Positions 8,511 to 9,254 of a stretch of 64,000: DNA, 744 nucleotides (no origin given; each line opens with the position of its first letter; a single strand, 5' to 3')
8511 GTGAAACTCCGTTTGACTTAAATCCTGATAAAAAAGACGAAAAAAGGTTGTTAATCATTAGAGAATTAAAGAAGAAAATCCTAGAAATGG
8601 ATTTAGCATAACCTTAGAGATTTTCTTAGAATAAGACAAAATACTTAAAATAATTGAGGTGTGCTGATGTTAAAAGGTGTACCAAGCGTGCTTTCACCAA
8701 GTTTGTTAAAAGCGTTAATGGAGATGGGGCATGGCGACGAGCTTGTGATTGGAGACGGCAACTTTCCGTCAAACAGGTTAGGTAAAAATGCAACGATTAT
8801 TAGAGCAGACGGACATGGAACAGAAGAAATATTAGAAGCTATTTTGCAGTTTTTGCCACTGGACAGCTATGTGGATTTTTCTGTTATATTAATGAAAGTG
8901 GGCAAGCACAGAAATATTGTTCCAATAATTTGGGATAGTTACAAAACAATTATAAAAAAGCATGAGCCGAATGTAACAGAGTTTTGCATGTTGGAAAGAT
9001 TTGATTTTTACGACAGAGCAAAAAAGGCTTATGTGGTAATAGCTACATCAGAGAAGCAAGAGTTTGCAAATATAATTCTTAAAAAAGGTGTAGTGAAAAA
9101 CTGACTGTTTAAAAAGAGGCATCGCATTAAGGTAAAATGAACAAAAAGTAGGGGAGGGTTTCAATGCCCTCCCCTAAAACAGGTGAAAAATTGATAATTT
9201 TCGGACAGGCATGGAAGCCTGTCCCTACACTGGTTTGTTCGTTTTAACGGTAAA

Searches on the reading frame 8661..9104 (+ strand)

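Call 25: search_protein_families(library=pfam, proteins=[window:8661-9104:+], max_evalue=0.00001)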
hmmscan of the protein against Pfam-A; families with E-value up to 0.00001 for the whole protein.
window:8661-9104:+ (147 aa): 1 family
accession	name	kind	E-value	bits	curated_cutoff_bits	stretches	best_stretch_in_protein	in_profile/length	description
PF05025.18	RbsD_FucU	-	3.2e-39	134.9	25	1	6-145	2-138/138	RbsD / FucU transport protein family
